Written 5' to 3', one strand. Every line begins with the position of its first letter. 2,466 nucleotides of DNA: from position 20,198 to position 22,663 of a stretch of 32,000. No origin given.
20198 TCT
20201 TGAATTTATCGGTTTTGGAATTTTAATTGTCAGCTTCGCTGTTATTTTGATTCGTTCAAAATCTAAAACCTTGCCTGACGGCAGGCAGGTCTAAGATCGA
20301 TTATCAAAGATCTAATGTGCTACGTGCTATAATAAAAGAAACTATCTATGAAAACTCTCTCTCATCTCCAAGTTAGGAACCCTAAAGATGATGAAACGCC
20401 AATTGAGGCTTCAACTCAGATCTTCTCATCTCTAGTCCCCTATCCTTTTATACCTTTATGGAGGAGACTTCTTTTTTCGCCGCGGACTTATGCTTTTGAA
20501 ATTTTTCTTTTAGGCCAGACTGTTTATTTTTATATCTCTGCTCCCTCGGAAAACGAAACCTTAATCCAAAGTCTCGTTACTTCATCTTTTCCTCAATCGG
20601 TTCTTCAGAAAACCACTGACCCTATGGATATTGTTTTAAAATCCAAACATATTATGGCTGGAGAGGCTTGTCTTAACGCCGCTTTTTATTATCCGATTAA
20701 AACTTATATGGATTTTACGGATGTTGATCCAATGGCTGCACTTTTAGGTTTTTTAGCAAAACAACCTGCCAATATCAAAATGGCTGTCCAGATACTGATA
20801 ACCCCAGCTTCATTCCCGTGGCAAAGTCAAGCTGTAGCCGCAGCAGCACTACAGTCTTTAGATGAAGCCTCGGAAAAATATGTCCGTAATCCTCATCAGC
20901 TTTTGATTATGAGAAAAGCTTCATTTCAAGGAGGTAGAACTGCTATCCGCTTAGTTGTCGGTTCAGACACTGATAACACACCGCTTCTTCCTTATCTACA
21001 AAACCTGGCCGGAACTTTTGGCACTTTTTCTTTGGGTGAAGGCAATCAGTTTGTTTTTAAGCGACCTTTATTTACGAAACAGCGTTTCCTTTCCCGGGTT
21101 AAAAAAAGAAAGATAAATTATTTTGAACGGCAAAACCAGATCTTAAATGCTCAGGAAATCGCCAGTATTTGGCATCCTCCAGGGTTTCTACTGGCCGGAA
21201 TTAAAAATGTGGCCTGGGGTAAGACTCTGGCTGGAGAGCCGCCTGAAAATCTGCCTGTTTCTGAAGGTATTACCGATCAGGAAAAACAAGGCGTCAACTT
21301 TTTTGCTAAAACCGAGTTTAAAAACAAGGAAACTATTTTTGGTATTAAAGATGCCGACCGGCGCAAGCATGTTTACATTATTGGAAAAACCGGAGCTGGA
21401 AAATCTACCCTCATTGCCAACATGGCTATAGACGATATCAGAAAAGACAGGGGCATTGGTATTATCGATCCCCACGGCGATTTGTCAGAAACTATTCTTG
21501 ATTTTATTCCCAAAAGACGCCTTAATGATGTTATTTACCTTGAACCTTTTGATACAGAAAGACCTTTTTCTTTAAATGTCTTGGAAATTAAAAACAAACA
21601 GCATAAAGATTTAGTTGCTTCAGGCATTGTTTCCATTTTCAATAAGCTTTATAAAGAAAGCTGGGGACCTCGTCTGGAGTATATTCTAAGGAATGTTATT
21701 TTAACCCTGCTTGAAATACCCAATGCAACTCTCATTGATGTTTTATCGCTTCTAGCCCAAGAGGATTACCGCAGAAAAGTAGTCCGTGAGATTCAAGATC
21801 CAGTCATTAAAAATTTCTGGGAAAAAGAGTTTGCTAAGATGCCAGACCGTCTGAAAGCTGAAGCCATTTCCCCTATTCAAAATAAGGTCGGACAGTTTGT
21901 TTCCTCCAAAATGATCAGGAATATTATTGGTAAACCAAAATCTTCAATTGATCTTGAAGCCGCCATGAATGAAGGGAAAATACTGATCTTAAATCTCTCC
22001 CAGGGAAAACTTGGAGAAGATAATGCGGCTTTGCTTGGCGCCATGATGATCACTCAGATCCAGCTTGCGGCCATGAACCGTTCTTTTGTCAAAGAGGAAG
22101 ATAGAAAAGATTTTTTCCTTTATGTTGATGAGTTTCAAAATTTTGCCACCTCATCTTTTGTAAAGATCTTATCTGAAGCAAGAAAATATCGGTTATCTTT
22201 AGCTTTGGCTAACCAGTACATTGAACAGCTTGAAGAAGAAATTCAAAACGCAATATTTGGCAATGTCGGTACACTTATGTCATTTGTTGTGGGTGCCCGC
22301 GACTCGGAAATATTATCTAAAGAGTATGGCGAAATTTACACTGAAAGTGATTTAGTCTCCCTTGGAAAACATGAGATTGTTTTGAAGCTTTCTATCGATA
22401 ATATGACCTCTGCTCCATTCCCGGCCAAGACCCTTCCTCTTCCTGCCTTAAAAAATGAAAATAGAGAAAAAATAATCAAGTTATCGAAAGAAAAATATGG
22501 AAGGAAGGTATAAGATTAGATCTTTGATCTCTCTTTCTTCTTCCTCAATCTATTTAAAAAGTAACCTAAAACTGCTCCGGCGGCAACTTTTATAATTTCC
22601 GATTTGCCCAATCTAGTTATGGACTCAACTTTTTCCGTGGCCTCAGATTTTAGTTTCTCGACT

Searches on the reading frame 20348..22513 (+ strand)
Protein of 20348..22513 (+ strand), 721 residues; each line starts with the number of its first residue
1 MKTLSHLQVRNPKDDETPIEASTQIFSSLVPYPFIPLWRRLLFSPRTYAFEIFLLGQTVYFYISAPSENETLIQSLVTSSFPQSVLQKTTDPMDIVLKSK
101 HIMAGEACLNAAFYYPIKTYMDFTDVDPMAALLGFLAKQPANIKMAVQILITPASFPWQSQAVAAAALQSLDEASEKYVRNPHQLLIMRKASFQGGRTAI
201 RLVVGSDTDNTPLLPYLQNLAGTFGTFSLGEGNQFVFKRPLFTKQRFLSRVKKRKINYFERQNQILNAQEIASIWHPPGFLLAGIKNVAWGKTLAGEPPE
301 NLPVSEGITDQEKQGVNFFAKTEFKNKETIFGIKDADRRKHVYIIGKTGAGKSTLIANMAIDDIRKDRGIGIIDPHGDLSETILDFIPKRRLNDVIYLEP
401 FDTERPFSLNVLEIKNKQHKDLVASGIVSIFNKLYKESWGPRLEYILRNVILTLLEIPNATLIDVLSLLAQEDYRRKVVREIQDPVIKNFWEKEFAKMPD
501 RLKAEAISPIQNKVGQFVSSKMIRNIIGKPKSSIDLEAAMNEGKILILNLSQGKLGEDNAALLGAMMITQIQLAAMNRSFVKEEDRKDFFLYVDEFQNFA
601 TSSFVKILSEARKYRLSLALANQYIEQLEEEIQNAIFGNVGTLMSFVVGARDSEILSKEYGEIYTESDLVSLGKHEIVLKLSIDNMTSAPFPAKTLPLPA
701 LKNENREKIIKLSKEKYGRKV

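Call 24: search_protein_families(library=pfam, proteins=[window:20348-22513:+], max_evalue=0.001)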
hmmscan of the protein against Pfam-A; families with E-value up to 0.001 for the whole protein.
window:20348-22513:+ (721 aa): 5 families
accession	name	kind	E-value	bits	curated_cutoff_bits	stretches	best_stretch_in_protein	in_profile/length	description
PF10412.15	TrwB_AAD_bind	-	6e-12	45.6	20.5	1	338-646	14-308/387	Type IV secretion-system coupling protein DNA-binding domain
PF01935.23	DUF87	-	6.4e-09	36.7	23.2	1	339-552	23-203/220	Helicase HerA, central domain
PF02534.20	T4SS-DNA_transf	-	7.5e-07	28.8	20.1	1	325-671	38-393/468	Type IV secretory system Conjugative DNA transfer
PF12696.13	TraG-D_C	-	1.8e-06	28.3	22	1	591-663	4-82/126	TraM recognition site of TraD and TraG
PF25199.1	nSTAND_NTPase5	-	0.00051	20.3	34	0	334-390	36-93/145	Novel STAND NTPase 5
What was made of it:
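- A TraG/VirD4-like gene lies at 20348-22513 in the window (call 24).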
